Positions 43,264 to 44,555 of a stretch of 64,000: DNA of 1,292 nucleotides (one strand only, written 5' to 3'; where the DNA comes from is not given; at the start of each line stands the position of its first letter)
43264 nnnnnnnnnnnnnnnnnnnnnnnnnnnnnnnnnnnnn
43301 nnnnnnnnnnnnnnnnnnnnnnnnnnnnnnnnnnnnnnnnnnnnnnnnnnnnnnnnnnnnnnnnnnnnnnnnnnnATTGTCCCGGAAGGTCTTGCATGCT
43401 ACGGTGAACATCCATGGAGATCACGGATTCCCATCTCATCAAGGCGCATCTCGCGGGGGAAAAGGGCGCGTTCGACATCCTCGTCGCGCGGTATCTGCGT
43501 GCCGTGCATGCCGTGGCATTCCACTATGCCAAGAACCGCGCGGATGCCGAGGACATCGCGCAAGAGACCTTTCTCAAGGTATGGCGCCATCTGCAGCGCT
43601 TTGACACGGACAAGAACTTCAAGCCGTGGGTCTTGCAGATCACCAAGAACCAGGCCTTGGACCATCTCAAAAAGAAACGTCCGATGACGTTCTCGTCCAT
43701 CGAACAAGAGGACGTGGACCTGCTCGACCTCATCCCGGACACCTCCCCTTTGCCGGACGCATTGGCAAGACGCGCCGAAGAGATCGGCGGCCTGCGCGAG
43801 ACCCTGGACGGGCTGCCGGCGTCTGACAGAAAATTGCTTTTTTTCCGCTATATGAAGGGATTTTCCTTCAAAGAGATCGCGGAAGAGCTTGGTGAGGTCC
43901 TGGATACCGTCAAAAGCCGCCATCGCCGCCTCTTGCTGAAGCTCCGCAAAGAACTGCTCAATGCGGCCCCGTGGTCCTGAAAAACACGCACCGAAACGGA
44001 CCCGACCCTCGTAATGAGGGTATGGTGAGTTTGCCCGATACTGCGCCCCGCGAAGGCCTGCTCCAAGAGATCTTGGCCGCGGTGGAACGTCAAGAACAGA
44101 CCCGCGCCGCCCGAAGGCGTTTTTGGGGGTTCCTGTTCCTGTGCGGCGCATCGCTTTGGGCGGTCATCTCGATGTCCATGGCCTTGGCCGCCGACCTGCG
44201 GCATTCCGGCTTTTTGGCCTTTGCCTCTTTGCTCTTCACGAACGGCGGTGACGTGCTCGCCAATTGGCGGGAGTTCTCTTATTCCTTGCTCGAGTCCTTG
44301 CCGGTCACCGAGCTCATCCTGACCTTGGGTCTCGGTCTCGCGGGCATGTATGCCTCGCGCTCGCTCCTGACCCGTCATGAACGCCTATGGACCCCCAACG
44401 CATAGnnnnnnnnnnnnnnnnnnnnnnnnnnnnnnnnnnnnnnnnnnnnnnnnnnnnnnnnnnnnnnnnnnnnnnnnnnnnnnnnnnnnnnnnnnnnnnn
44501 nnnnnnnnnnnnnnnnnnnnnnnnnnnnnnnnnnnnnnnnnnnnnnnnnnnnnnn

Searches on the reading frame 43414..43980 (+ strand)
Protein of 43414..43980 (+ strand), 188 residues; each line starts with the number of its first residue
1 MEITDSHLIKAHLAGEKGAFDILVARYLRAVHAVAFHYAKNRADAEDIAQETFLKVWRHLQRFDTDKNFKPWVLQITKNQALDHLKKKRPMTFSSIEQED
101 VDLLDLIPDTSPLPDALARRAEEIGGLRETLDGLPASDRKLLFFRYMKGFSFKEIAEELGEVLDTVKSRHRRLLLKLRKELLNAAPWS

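Call 4: search_protein_families(library=pfam, proteins=[window:43414-43980:+], max_evalue=0.01)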
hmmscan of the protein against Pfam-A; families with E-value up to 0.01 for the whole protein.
window:43414-43980:+ (188 aa): 4 families
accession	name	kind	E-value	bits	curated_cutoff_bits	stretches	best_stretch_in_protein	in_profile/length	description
PF04542.20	Sigma70_r2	-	2.9e-22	78.7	24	1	23-89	1-69/71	Sigma-70 region 2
PF08281.18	Sigma70_r4_2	-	6.2e-10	39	25.7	1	127-177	4-54/54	Sigma-70, region 4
PF04545.22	Sigma70_r4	-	1.8e-08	34.2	24.1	1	131-179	2-50/50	Sigma-70, region 4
PF07638.17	Sigma70_ECF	-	0.0016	18.8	21.1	1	128-173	127-175/185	ECF sigma factor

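Call 7: search_protein_families(library=ncbifam, proteins=[window:43414-43980:+], max_evalue=0.01)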
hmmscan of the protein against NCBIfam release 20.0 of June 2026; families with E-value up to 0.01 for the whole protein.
window:43414-43980:+ (188 aa): 117 families (the best 25 are shown)
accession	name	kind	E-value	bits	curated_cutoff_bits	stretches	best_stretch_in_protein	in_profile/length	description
TIGR02937.1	sigma70-ECF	superfamily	1.4e-33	115.8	42.9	1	19-181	2-165/165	sigma-70 family RNA polymerase sigma factor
NF009166.1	PRK12513.1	equivalog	6.5e-33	114.1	206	1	3-182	7-187/193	RNA polymerase sigma factor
NF007223.0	PRK09641.1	equivalog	1.5e-30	106.4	209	1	1-181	1-184/187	RNA polymerase sigma factor SigW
NF009172.0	PRK12519.1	subfamily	2e-27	96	222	1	4-183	15-191/194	RNA polymerase sigma factor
NF004113.0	PRK05602.1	equivalog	4.6e-27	95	208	1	4-183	31-203/211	RNA polymerase sigma factor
TIGR02985.1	Sig70_bacteroi1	subfamily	6.3e-27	94.8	126.4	1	19-181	2-162/162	RNA polymerase sigma-70 factor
TIGR02989.1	Sig-70_gvs1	subfamily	6.9e-27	94.3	124.55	1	19-178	2-155/158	RNA polymerase sigma-70 factor, Rhodopirellula/Verrucomicrobium family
NF007222.0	PRK09640.1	equivalog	5.6e-26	91.2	194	1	11-183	19-184/188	RNA polymerase sigma factor SigX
NF008888.0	PRK11922.1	equivalog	1.2e-24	87.3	204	1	3-181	15-196/231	RNA polymerase sigma factor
NF007225.0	PRK09643.1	equivalog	3.2e-24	85.7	190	1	2-181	11-182/204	RNA polymerase sigma factor SigM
TIGR02939.1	RpoE_Sigma70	equivalog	5.6e-24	85.2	236.15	1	4-172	6-177/190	RNA polymerase sigma factor RpoE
NF058625.1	sigma_PG0214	equivalog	6.6e-24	84.5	130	1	19-181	5-161/170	GFO_1088 family ECF-type sigma factor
TIGR02948.1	SigW_bacill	equivalog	1.8e-23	83.6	243.1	1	1-181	1-184/187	RNA polymerase sigma factor SigW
TIGR02983.1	SigE-fam_strep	subfamily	2.5e-23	82.7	141.55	1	16-182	4-159/162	SigE family RNA polymerase sigma factor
NF009167.0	PRK12514.1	equivalog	6.2e-23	81.6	265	1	8-179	10-176/180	RNA polymerase sigma factor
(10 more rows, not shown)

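Call 35: list_cluster_members(proteins=[P0002, P0001, window:43414-43980:+, window:48712-49185:+, window:41185-41553:+])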
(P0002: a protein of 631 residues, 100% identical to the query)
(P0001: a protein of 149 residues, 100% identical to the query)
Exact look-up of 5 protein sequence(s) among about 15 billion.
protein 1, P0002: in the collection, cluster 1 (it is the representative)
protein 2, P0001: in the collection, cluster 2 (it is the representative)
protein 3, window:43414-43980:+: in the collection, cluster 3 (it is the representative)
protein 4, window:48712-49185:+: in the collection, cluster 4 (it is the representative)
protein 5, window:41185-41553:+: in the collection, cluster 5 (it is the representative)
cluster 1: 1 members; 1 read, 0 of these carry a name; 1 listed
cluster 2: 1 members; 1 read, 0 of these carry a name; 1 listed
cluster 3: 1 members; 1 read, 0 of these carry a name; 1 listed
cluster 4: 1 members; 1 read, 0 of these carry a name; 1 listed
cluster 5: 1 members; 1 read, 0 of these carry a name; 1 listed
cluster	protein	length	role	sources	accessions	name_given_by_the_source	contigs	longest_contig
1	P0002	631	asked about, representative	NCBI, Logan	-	-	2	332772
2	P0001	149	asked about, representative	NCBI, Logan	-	-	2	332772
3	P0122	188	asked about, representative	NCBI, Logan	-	-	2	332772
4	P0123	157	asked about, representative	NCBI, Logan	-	-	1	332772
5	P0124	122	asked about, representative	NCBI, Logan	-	-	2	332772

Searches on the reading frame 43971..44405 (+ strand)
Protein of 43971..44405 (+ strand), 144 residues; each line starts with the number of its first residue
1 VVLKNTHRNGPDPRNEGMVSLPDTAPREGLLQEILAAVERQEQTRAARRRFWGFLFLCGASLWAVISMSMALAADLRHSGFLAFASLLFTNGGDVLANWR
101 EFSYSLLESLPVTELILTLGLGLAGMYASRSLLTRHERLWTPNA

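Call 4: search_protein_families(library=pfam, proteins=[window:43971-44405:+], max_evalue=0.01)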
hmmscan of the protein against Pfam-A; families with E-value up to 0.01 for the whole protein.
window:43971-44405:+ (144 aa): 0 families

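Call 7: search_protein_families(library=ncbifam, proteins=[window:43971-44405:+], max_evalue=0.01)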
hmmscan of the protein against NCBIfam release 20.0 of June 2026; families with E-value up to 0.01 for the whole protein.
window:43971-44405:+ (144 aa): 0 families

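Call 87: search_protein_families(library=pfam, alignment_id=A5, max_evalue=0.1)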
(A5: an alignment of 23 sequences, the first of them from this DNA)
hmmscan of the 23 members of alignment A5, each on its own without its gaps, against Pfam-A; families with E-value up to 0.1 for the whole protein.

A. member 1, seq(126 aa): 0 families

B. families by the number of members that match (of 23 scanned): 7 families
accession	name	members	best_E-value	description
PF11026.13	DUF2721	1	0.0011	Protein of unknown function (DUF2721)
PF13796.11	Sensor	1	0.0057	Putative sensor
PF10039.14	DUF2275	1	0.0098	Predicted integral membrane protein (DUF2275)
PF18181.6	SLATT_1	1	0.026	SMODS and SLOG-associating 2TM effector domain 1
PF00122.25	E1-E2_ATPase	1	0.026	E1-E2 ATPase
PF20151.4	DUF6533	1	0.043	Family of unknown function (DUF6533)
PF11124.14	Pho86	1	0.067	Inorganic phosphate transporter chaperone Pho86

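Call 88: search_solved_structures(query=A5, max_evalue=1)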
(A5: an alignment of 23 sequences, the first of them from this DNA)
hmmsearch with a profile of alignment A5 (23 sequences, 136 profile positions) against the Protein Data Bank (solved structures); distinct sequences matched with E-value up to 1: 0.
